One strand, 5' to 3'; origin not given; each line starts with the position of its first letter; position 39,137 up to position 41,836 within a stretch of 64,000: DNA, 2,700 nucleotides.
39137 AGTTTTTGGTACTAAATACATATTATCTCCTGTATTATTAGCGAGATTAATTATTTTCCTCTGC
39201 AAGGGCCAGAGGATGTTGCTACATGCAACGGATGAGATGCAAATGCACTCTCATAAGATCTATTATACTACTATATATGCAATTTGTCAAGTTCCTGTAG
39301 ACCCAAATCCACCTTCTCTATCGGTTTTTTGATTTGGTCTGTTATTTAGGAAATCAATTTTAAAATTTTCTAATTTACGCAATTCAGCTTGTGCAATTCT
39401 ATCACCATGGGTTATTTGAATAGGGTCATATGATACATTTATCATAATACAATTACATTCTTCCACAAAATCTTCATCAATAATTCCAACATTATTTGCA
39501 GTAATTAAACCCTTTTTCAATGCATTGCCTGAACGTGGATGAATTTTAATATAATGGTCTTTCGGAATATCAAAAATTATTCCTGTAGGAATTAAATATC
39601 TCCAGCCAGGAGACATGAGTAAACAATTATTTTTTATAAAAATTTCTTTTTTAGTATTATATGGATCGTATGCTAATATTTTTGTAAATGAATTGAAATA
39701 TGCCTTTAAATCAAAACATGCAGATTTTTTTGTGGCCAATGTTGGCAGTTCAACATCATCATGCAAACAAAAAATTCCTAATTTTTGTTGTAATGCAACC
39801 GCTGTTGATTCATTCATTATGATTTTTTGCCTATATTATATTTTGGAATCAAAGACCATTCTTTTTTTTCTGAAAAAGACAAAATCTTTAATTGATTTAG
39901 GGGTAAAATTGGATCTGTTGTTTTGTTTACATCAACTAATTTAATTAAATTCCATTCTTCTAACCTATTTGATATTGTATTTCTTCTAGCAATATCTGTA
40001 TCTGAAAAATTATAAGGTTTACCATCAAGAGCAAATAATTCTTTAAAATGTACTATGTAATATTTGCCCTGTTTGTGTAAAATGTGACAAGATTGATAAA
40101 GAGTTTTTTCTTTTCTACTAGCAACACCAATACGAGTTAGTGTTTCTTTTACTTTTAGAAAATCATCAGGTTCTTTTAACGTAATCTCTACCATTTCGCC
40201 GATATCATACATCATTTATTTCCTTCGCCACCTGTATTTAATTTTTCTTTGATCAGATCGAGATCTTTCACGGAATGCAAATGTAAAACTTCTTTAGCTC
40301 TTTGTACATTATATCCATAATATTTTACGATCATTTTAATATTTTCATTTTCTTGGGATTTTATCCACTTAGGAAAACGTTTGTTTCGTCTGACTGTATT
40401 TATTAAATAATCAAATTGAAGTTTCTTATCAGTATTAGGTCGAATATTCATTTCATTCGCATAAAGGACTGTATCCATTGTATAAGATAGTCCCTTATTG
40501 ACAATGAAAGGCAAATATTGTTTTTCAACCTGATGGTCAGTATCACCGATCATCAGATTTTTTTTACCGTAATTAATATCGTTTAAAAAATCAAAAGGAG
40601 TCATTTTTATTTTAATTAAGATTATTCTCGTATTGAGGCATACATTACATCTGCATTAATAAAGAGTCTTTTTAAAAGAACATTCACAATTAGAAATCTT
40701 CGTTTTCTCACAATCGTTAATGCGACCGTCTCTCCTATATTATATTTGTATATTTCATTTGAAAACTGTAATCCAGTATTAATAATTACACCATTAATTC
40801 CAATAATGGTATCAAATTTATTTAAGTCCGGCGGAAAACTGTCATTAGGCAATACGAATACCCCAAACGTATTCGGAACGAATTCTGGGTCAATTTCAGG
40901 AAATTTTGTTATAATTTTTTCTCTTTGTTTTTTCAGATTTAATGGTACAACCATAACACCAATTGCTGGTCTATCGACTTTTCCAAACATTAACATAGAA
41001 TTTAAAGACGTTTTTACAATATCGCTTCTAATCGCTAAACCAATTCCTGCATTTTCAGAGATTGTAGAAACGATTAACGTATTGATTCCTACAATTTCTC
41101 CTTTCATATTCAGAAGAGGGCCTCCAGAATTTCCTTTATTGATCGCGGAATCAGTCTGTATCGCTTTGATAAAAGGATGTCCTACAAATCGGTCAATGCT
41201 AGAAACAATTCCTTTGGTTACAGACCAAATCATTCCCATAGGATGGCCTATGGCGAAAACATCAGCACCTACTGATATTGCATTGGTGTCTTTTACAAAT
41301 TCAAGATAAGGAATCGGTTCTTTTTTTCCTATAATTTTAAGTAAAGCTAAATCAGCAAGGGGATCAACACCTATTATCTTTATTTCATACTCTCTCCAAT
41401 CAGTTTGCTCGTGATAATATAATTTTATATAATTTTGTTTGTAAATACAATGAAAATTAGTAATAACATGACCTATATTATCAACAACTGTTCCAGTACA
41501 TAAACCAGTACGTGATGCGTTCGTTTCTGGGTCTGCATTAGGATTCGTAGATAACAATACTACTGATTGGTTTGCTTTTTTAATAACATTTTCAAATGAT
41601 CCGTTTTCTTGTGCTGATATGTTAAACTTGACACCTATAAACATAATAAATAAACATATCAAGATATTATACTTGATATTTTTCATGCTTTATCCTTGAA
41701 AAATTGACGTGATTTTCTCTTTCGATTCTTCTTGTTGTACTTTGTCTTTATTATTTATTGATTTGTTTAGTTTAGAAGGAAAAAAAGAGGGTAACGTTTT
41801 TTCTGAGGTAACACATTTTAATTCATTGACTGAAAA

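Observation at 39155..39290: ROSE-type RNA thermometer on a phage small heat-shock gene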

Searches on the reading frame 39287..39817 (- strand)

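Call 8: search_protein_families(library=pfam, proteins=[window:39287-39817:-])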
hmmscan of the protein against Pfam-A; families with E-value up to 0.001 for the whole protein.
window:39287-39817:- (176 aa): 2 families
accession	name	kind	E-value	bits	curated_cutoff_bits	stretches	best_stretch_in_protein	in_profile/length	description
PF00692.24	dUTPase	-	1e-19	71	22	1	68-175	26-129/129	dUTPase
PF22769.1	DCD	-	0.00017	22.1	27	1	57-147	61-151/153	dCTP deaminase-like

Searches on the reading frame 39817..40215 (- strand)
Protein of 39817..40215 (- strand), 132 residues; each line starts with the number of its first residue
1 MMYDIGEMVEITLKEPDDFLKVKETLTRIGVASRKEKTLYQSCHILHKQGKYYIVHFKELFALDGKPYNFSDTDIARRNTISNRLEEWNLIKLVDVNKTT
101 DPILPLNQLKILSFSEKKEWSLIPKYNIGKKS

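Call 8: search_protein_families(library=pfam, proteins=[window:39817-40215:-])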
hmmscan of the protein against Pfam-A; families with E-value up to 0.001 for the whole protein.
window:39817-40215:- (132 aa): 1 family
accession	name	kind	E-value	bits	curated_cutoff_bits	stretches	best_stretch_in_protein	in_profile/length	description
PF01818.22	Translat_reg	-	8.8e-46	155.2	25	1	8-129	1-122/122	Bacteriophage translational regulator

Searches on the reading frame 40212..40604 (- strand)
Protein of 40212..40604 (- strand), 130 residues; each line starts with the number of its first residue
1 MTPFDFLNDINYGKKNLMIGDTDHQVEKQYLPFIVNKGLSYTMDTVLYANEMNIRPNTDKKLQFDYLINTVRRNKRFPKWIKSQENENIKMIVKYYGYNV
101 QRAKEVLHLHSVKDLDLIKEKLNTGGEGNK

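Call 8: search_protein_families(library=pfam, proteins=[window:40212-40604:-])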
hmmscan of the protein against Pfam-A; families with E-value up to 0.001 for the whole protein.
window:40212-40604:- (130 aa): 1 family
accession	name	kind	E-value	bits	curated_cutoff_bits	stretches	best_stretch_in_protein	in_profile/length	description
PF16790.10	Phage_clamp_A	-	9.1e-16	59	27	1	4-106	5-112/144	Bacteriophage clamp loader A subunit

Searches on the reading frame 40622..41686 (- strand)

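Call 8: search_protein_families(library=pfam, proteins=[window:40622-41686:-])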
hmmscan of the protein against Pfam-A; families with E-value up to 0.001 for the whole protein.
window:40622-41686:- (354 aa): 4 families
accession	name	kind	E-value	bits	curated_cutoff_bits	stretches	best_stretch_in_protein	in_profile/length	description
PF13365.12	Trypsin_2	-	2.4e-27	96.9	27.6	1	63-201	1-144/144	Trypsin-like peptidase domain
PF00089.32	Trypsin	-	1.3e-14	55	20.6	1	60-223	24-215/220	Trypsin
PF10459.15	Peptidase_S46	-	9.7e-06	25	22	0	58-83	43-69/698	Peptidase S46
PF13180.12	PDZ_2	-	5.5e-05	23.8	27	1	251-336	12-78/80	PDZ domain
